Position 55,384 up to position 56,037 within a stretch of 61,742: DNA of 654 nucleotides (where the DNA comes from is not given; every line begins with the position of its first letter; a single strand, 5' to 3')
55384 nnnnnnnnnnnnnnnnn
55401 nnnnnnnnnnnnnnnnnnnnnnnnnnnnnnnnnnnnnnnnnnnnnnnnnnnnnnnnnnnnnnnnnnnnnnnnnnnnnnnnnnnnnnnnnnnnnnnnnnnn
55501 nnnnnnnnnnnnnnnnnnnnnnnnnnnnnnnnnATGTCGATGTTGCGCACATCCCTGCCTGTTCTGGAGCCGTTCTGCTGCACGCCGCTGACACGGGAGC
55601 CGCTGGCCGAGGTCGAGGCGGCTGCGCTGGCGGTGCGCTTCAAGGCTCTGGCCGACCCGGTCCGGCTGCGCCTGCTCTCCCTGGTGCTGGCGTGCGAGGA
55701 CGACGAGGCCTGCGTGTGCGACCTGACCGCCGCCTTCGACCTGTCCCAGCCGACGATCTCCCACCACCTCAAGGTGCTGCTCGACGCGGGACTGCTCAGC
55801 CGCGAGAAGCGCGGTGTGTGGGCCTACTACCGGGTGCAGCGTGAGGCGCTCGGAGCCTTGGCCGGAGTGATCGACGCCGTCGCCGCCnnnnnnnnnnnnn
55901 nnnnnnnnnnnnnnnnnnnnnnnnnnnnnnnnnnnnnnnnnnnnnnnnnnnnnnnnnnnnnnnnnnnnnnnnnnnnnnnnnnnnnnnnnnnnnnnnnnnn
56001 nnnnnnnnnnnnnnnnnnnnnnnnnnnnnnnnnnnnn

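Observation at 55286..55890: Unannotated 21-codon, 6-cysteine micro-ORF divergent from a thiophilic ArsR/SmtB repressor, with a triple palindromic operator array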

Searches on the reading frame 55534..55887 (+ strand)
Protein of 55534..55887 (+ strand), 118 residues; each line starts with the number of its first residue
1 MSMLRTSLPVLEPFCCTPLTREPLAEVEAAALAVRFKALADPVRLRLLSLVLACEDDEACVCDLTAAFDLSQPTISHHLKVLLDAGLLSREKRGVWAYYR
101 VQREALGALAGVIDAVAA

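Call 7: search_protein_families(library=ncbifam, proteins=[window:55534-55887:+], max_evalue=1)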
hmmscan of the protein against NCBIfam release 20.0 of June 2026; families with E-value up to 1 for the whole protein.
window:55534-55887:+ (118 aa): 18 families
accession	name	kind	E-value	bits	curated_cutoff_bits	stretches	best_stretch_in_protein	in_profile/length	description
NF041413.1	ArsR_Rv2640c_fam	equivalog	1.6e-33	115.5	155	1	9-115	6-115/118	Rv2640c family ArsR-like transcriptional regulator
NF033788.1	HTH_metalloreg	subfamily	8.6e-27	92.8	55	1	34-109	3-76/77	metalloregulator ArsR/SmtB family transcription factor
NF007528.0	PRK10141.1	subfamily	2.2e-15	56.5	97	1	36-114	10-86/117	metalloregulator ArsR/SmtB family transcription factor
NF033789.1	repress_SdpR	subfamily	5.3e-15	55.1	100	1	36-105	2-68/79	autorepressor SdpR family transcription factor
NF045707.1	Dbac_1936_reg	equivalog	1.2e-10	41.3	115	1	30-103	5-75/99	ArsR/SmtB-type metalloregulator TsoR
NF040642.1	sulf_sens_BigR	equivalog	5.5e-09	36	155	1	28-107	6-82/95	sulfite-sensing transcriptional repressor BigR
NF047906.1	CdPbTransRegCmtR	equivalog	5e-08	32.8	150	1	29-114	8-91/104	Cd(II)/Pb(II)-sensing metalloregulatory transcriptional regulator CmtR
NF053755.1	MsvR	equivalog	0.0009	19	220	1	35-91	6-59/236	transcriptional factor MsvR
NF040939.2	trans_reg_lrs14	equivalog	0.0017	18.3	90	1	52-93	30-71/103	Lrs14 family HTH-type transcriptional regulator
NF052532.1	TransRegPagRBaca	equivalog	0.0019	18.2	170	1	36-103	21-85/99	transcriptional repressor PagR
NF008273.0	PRK11050.1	equivalog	0.0032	17.2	153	1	53-95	49-92/156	manganese-binding transcriptional regulator MntR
TIGR02944.1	suf_reg_Xantho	equivalog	0.013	15.9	110.65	1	50-116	17-83/130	SUF system Fe-S cluster assembly regulator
NF053606.1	Sta1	subfamily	0.028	14.5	80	1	58-93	34-69/100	Sta1 family transcriptional regulator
TIGR01884.1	cas_HTH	subfamily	0.052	12.9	60.2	1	58-94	156-193/202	CRISPR-associated CARF protein Csa3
NF005061.0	PRK06474.1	equivalog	0.054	13.4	121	1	36-89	5-58/178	hypothetical protein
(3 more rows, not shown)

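Call 8: search_protein_families(library=pfam, proteins=[window:55534-55887:+], max_evalue=1)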
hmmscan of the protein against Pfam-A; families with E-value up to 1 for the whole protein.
window:55534-55887:+ (118 aa): 8 families
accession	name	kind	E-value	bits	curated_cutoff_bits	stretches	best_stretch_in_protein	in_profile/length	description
PF01022.26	HTH_5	-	8.9e-16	57.9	22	1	41-89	1-46/47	Bacterial regulatory protein, arsR family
PF12840.13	HTH_20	-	5.3e-10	39.6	27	1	39-89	1-49/51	Helix-turn-helix domain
PF12802.13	MarR_2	-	0.00077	20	27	1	63-92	25-54/61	MarR family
PF13601.12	HTH_34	-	0.0017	18.9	27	1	43-93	1-49/80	Winged helix DNA-binding domain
PF01047.28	MarR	-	0.0053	17.1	24.6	1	63-92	22-51/59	MarR family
PF13412.12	HTH_24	-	0.016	15.2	21.9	1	56-88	15-47/48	Winged helix-turn-helix DNA-binding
PF25213.1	HVO_A0261_N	-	0.076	13.3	35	1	54-93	20-59/86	HVO_A0261 N-terminal domain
PF03965.22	Penicillinase_R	-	0.17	12.7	22.6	1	64-105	27-68/115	Penicillinase repressor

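Call 11: find_encoding_contigs(protein=window:55534-55887:+, flank=3000, max_places=10)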
Protein window:55534-55887:+ (118 aa): 2 contigs read that carry it; 2 places shown.
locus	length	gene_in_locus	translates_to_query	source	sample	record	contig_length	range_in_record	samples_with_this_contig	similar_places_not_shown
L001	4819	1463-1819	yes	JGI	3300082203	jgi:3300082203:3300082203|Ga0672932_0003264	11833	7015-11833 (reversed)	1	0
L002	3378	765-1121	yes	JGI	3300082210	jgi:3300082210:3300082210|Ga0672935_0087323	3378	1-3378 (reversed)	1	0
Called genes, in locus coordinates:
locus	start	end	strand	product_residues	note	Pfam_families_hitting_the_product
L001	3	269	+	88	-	?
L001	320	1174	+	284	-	PF00583:Acetyltransf_1 (faint), PF08445:FR47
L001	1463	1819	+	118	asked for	PF01022:HTH_5, PF12840:HTH_20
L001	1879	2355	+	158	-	-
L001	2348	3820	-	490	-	PF00860:Xan_ur_permease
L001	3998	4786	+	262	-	-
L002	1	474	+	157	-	?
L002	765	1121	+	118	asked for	PF01022:HTH_5, PF12840:HTH_20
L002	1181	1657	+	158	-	-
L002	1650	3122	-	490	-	PF00860:Xan_ur_permease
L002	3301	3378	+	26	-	?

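Call 12: find_homologous_proteins(query=window:55534-55887:+, max_evalue=1e-10)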
Query window:55534-55887:+ (118 aa): 7998 proteins with E <= 1e-10 among 8000 candidates; the best 120 are listed.
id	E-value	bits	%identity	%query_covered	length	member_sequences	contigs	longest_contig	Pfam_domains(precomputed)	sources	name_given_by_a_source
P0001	4.5e-66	238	97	100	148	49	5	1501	PF12840.14,PF01022.27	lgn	-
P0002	4.1e-60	219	89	100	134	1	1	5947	PF12840.14,PF01022.27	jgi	jgi:ArsR family transcriptional regulator, arsenate/arsenite/antimonite-responsive transcriptional r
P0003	6.5e-55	202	81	100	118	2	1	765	PF12840.14,PF01022.27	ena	-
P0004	6.7e-53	195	81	97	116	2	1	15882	PF12840.14,PF01022.27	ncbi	ncbi:MAG: ArsR/SmtB family transcription factor [Jiangellaceae bacterium]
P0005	7.1e-50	186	78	97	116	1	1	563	PF12840.14,PF01022.27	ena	-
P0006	2.3e-49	184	78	97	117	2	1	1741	PF12840.14,PF01022.27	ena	-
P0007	1.2e-47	178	75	97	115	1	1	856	PF12840.14,PF01022.27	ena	-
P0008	4.6e-47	177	81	91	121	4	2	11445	PF12840.14,PF01022.27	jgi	jgi:ArsR family transcriptional regulator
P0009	8.4e-46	172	79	91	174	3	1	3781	PF12840.14,PF01022.27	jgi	jgi:ArsR family transcriptional regulator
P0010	7.0e-45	169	74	97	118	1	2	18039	PF12840.14,PF01022.27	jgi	jgi:ArsR family transcriptional regulator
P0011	1.9e-44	168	73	97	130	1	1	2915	PF12840.14,PF01022.27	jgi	jgi:ArsR family transcriptional regulator, arsenate/arsenite/antimonite-responsive transcriptional r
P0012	5.1e-44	167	75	97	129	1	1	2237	PF12840.14,PF01022.27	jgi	jgi:ArsR family transcriptional regulator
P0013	1.1e-40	156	66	99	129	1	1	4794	PF12840.14,PF01022.27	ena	-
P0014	1.4e-39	152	69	93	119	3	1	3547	PF12840.14,PF01022.27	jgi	-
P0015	2.9e-39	151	63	98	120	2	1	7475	PF12840.14,PF01022.27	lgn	-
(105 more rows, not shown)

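Call 13: find_encoding_contigs(protein=P0002, flank=3000, max_places=4)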
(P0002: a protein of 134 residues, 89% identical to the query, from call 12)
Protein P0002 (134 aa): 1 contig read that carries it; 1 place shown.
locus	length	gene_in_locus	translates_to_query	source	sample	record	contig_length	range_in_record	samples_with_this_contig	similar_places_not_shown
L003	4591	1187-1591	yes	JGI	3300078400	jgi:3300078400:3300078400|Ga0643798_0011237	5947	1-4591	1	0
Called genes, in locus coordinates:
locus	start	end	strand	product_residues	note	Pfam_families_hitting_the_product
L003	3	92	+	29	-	?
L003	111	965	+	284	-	PF08445:FR47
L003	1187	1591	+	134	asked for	PF12840:HTH_20, PF01022:HTH_5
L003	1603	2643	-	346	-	PF08100:Dimerisation (weak), PF13489:Methyltransf_23, PF01135:PCMT (weak), PF02353:CMAS, PF08241:Methyltransf_11, PF08242:Methyltransf_12, PF13649:Methyltransf_25, PF13847:Methyltransf_31, +2 more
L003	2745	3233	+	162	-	-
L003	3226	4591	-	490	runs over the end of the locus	PF00860:Xan_ur_permease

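Call 14: find_encoding_contigs(protein=P0004, flank=3000, max_places=4)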
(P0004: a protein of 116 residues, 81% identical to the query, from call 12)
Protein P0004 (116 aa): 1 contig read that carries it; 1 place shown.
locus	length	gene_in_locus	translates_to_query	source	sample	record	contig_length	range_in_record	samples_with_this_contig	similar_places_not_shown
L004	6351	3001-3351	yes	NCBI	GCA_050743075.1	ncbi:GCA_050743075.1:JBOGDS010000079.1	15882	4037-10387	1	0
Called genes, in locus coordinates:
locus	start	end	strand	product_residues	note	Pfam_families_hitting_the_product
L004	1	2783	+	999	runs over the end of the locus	PF25794:SACS (faint)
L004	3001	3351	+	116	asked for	PF12840:HTH_20, PF01022:HTH_5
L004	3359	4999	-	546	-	-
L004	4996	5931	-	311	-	PF00005:ABC_tran, PF13304:AAA_21, PF13732:DrrA1-3_C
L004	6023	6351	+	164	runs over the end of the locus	PF12802:MarR_2, PF27059:HTH_MmpR5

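Call 15: find_encoding_contigs(protein=P0008, flank=3000, max_places=4)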
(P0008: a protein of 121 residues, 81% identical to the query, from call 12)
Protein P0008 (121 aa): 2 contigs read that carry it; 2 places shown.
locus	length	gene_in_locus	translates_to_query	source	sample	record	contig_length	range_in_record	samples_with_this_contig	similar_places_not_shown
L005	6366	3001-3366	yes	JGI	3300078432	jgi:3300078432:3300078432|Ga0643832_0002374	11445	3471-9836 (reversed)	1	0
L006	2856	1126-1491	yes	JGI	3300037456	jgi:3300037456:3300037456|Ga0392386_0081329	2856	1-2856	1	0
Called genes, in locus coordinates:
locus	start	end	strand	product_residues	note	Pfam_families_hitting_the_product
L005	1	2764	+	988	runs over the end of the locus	PF25794:SACS (weak)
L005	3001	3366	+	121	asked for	PF01022:HTH_5, PF12840:HTH_20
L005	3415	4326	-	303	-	PF00685:Sulfotransfer_1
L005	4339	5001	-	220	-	PF01872:RibD_C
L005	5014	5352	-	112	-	-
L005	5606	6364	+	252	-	PF10745:DUF2530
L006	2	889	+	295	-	?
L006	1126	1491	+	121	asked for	PF01022:HTH_5, PF12840:HTH_20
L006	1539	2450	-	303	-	PF00685:Sulfotransfer_1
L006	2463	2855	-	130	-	?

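Call 16: find_encoding_contigs(protein=P0010, flank=3000, max_places=4)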
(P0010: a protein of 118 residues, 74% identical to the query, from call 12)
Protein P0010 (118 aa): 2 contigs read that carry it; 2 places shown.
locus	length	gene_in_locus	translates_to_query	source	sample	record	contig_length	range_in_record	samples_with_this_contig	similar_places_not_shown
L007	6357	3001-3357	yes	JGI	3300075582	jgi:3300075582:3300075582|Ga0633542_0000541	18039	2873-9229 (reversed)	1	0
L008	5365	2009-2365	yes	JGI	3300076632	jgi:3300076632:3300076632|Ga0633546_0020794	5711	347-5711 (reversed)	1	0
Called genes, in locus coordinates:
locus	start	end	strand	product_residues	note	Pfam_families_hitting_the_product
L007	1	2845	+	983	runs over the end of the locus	PF25794:SACS (faint)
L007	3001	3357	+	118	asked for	PF12840:HTH_20, PF01022:HTH_5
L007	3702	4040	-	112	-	-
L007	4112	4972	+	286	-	-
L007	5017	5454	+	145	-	PF01047:MarR, PF12802:MarR_2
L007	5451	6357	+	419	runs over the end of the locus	PF05977:MFS_3, PF07690:MFS_1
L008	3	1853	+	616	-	?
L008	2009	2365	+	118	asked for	PF12840:HTH_20, PF01022:HTH_5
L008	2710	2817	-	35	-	-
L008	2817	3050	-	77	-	-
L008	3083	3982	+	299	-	-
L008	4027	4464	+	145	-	PF01047:MarR, PF12802:MarR_2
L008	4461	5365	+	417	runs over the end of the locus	?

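Call 27: find_related_loci(query=window:55534-55887:+, collection=metagenome_contigs, flank=1500)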
Query window:55534-55887:+ (118 aa) in metagenome_contigs; peptide patterns used: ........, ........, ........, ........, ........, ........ (x = any residue, [..] = any of these).
600 stretches matched a pattern (row limit reached: there are more); 465 encode a relative of the query (tblastn E <= 1e-3); the best 80 are kept; 80 distinct loci.
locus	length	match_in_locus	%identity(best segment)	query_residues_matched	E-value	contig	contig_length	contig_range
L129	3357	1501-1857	60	3-118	5e-41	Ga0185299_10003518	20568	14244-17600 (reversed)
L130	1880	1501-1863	60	1-118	8e-41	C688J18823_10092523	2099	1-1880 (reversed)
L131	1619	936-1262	60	5-113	4e-41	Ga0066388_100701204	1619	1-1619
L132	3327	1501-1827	60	5-113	3e-40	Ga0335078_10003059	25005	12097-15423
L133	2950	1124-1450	60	5-113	2e-40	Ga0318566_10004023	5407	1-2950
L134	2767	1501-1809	65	15-117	4e-40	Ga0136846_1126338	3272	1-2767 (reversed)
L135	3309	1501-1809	64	15-117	3e-40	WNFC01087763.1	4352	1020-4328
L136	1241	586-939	59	3-117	7e-41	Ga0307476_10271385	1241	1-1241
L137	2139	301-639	61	1-113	9e-40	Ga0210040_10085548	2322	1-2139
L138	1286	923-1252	60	5-114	7e-41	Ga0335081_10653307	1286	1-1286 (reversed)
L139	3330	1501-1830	64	8-114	2e-39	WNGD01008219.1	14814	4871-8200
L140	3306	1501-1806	61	15-116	1e-39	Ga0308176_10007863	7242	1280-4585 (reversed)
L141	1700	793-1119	63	9-117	8e-40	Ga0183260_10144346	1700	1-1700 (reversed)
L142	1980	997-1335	58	5-117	1e-39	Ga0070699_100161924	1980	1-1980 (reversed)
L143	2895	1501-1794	68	9-106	5e-39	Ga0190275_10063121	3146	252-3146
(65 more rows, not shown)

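Call 41: find_encoding_contigs(protein=P0009, flank=1500, max_places=2)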
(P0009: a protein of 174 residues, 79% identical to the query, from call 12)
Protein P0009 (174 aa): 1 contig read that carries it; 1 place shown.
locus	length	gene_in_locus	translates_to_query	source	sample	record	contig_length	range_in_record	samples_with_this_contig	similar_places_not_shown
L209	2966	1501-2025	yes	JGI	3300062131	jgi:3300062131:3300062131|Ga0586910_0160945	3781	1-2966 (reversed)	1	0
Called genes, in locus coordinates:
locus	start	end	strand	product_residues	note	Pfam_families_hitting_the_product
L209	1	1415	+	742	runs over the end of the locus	?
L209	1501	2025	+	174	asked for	PF12840:HTH_20, PF01022:HTH_5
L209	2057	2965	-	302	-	?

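Call 42: find_encoding_contigs(protein=P0011, flank=1500, max_places=2)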
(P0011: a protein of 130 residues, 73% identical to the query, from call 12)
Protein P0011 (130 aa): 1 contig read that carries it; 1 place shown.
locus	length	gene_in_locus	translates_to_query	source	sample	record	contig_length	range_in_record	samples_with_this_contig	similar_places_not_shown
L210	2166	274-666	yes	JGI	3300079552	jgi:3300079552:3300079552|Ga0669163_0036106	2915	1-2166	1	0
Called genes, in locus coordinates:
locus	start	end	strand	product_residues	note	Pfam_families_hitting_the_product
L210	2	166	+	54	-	?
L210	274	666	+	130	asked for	PF12840:HTH_20, PF01022:HTH_5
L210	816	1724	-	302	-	PF00685:Sulfotransfer_1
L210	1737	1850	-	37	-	-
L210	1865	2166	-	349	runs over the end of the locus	?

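Call 43: find_encoding_contigs(protein=P0012, flank=1500, max_places=2)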
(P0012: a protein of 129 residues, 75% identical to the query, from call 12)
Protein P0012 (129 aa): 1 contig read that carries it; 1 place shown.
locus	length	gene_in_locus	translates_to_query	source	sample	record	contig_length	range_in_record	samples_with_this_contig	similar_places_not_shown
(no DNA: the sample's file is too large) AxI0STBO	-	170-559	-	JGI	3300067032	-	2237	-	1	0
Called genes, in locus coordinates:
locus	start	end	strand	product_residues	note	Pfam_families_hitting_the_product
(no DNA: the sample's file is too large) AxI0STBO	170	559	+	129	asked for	PF12840:HTH_20, PF01022:HTH_5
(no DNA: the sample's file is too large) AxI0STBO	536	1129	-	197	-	PF00685:Sulfotransfer_1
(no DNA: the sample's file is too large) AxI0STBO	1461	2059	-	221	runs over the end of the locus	PF01872:RibD_C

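Call 44: find_encoding_contigs(protein=P0013, flank=1500, max_places=2)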
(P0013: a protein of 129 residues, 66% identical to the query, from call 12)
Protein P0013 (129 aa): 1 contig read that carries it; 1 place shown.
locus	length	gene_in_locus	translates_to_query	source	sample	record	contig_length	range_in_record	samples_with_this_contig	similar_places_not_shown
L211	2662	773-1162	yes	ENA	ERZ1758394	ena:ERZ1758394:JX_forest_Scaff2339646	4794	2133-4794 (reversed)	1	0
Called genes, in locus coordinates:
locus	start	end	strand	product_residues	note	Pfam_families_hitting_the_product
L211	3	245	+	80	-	?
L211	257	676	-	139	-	PF00903:Glyoxalase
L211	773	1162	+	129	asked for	PF01022:HTH_5, PF12840:HTH_20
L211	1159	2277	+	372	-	PF01758:SBF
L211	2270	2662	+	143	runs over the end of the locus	PF01451:LMWPc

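Call 45: find_encoding_contigs(protein=P0014, flank=1500, max_places=2)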
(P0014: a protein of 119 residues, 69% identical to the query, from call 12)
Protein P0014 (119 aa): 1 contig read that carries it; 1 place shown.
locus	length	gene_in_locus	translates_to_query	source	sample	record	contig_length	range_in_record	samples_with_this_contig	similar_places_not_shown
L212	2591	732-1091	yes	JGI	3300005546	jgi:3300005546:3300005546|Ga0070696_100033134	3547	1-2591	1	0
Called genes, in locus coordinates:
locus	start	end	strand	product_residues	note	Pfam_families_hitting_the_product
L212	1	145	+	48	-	?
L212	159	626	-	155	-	PF00903:Glyoxalase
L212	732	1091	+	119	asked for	PF12840:HTH_20, PF01022:HTH_5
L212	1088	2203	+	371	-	PF01758:SBF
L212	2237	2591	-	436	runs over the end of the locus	?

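Call 70: search_dna_similar(query=window:55534-55887:+, collection=plasmids, mode=protein, max_rows=40, max_evalue=1e-20)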
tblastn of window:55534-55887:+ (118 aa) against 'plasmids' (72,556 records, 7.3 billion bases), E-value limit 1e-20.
Records with a match: 113; places in all: 122; records where one place covers at least 80% of the query: 103.
Best place of each record, by identity: 60-80% 56; <60% 57.
By first word of the organism name: Rhodococcus 45; Streptomyces 29; Nocardia 5; Gordonia 5; Arthrobacter 4; Rathayibacter 4; Mycobacterium 3; Mycolicibacterium 3; Kitasatospora 2; Paenarthrobacter 1; and 12 more.
By predicted mobility (MOB-suite, as given by PLSDB): non-mobilizable 56; mobilizable 45; conjugative 12.
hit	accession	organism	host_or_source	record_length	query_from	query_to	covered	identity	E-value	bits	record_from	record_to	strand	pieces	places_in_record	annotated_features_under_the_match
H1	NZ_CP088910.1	Rhodococcus qingshengii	cell culture,forest soil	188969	10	113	88%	63.8%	8e-25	104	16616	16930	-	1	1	metalloregulator ArsR/SmtB family transcription factor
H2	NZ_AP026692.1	Rhodococcus qingshengii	cruid oil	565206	10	113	88%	63.8%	8e-25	104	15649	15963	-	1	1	metalloregulator ArsR/SmtB family transcription factor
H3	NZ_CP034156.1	Rhodococcus sp. NJ-530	Antarctic sea ice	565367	10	113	88%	63.8%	8e-25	104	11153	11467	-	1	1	metalloregulator ArsR/SmtB family transcription factor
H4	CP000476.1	Paenarthrobacter aurescens TC1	-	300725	1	116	98%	56.8%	5e-25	104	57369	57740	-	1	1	putative transcriptional regulator, ArsR family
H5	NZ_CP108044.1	Rhodococcus sp. NBC_00294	-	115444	3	116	97%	56.9%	4e-26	107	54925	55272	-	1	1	metalloregulator ArsR/SmtB family transcription factor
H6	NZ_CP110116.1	Arthrobacter sp. YA7-1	Solanum lycopersicum,Tomato (Solanum ...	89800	1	116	98%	55.2%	1e-23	100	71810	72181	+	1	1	metalloregulator ArsR/SmtB family transcription factor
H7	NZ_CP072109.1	Rhodococcus qingshengii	cell culture,Concrete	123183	15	113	84%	64.6%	5e-25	104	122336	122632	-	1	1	metalloregulator ArsR/SmtB family transcription factor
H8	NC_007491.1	Rhodococcus erythropolis PR4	seawater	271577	15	113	84%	64.6%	5e-25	104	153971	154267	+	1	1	metalloregulator ArsR/SmtB family transcription factor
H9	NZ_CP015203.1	Rhodococcus sp. 008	Skate,bacterial culture,renal tissue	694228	15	113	84%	64.6%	5e-25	104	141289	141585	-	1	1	metalloregulator ArsR/SmtB family transcription factor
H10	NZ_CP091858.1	Rhodococcus erythropolis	-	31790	15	113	84%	64.6%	7e-25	104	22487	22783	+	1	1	metalloregulator ArsR/SmtB family transcription factor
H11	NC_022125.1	Rhodococcus erythropolis CCM2595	-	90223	15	113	84%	64.6%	7e-25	104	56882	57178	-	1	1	metalloregulator ArsR/SmtB family transcription factor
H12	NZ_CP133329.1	Rhodococcus sp. DN22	whole organism,soil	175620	15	113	84%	64.6%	7e-25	104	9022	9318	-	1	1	metalloregulator ArsR/SmtB family transcription factor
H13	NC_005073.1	Rhodococcus erythropolis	-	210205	15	113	84%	64.6%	7e-25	104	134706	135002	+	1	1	metalloregulator ArsR/SmtB family transcription factor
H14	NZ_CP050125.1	Rhodococcus erythropolis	pure culture,petroleum-contaminated soil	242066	15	113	84%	64.6%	7e-25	104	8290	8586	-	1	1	metalloregulator ArsR/SmtB family transcription factor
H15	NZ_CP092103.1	Rhodococcus qingshengii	soil,petroleum-contaminated soil, ...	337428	15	113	84%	64.6%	7e-25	104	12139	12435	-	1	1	metalloregulator ArsR/SmtB family transcription factor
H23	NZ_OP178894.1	Amnibacterium kyonggiense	-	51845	1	113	96%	56.4%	2e-26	108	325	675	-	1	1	metalloregulator ArsR/SmtB family transcription factor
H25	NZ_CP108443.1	Streptomyces sp. NBC_01276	-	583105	5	118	97%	55.6%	2e-27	112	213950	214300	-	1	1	metalloregulator ArsR/SmtB family transcription factor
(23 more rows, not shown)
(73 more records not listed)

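Call 71: get_annotated_region(hit=H23, flank=2000)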
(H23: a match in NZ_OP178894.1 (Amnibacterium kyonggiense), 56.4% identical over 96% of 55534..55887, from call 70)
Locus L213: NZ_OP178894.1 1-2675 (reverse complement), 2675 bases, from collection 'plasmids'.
description: Amnibacterium kyonggiense strain KSL51201-037 plasmid pAKP20, complete sequence
organism: Amnibacterium kyonggiense (NCBI taxid 595671)
taxonomy: Bacteria; Actinomycetota; Actinomycetes; Micrococcales; Microbacteriaceae; Amnibacterium; Amnibacterium kyonggiense
host: -; source: -; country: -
typing (MOB-suite, as given by PLSDB): non-mobilizable
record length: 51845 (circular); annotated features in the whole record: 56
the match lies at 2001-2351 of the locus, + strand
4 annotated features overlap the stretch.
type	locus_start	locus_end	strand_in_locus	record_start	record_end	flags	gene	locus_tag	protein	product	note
CDS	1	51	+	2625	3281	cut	-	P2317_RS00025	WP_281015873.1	cation transporter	GO:0006812 - monoatomic cation transport [Evidence IEA]; GO:0055085 - transmembrane transport [Evidence IEA]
CDS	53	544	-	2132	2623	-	-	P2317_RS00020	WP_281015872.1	GNAT family N-acetyltransferase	-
CDS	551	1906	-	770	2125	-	-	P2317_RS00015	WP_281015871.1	FAD-dependent oxidoreductase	-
CDS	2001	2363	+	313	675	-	-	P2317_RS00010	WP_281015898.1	metalloregulator ArsR/SmtB family transcription factor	GO:0006355 - regulation of DNA-templated transcription [Evidence IEA]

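Call 72: get_annotated_region(hit=H4, flank=2000)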
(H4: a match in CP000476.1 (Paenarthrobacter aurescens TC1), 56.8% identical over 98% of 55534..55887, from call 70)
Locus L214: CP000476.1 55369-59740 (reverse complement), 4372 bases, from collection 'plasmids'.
description: Paenarthrobacter aurescens TC1 plasmid pTC2, complete sequence
organism: Paenarthrobacter aurescens TC1 (NCBI taxid 290340)
taxonomy: Bacteria; Actinomycetota; Actinomycetes; Micrococcales; Micrococcaceae; Paenarthrobacter; Paenarthrobacter aurescens; Paenarthrobacter aurescens TC1
host: -; source: -; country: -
typing (MOB-suite, as given by PLSDB): conjugative; replicon rep_cluster_884; relaxase MOBP; mating-pair formation MPF_T
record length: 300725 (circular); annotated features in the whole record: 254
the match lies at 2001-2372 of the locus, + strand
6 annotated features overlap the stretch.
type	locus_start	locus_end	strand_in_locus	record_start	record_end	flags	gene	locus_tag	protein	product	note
CDS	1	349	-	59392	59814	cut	arsC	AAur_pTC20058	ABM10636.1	Arsenate reductase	-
CDS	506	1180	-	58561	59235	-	-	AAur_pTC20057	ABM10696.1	transcriptional regulator, ArsR family/phosphatase family protein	-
CDS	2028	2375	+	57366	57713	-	-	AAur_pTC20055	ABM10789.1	putative transcriptional regulator, ArsR family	-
CDS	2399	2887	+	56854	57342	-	-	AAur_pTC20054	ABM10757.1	putative phosphinothricin N-acetyltransferase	-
CDS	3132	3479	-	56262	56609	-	-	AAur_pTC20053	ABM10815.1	putative transcriptional regulator, ArsR family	-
CDS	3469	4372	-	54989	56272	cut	-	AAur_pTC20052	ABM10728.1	putative nickel resistance protein (nreB)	-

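Call 73: get_annotated_region(hit=H25, flank=2000)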
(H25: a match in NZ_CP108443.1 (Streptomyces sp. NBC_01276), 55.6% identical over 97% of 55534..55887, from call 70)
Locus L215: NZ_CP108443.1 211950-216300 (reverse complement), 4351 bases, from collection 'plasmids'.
description: Streptomyces sp. NBC_01276 plasmid unnamed1, complete sequence
organism: Streptomyces sp. NBC_01276 (NCBI taxid 2903808)
taxonomy: Bacteria; Actinomycetota; Actinomycetes; Kitasatosporales; Streptomycetaceae; Streptomyces; Streptomyces sp. NBC 01276
host: -; source: -; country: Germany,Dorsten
typing (MOB-suite, as given by PLSDB): non-mobilizable; mating-pair formation MPF_T
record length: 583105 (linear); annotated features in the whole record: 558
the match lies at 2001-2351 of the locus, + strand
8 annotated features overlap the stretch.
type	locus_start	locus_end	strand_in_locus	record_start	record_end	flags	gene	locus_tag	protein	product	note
CDS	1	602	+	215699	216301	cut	-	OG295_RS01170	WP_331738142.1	TIGR03086 family metal-binding protein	-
CDS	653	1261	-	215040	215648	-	-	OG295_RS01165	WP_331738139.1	DJ-1/PfpI family protein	-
CDS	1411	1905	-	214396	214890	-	-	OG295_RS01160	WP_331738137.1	ArsI/CadI family heavy metal resistance metalloenzyme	-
CDS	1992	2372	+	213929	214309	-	-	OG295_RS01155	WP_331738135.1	metalloregulator ArsR/SmtB family transcription factor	GO:0006355 - regulation of DNA-templated transcription [Evidence IEA]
CDS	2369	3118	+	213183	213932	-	-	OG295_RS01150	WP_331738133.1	aquaporin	GO:0055085 - transmembrane transport [Evidence IEA]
CDS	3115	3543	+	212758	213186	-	-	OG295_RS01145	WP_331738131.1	arsenate reductase ArsC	-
CDS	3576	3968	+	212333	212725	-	-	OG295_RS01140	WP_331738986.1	GNAT family N-acetyltransferase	-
CDS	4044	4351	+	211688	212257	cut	-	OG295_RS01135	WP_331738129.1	hypothetical protein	-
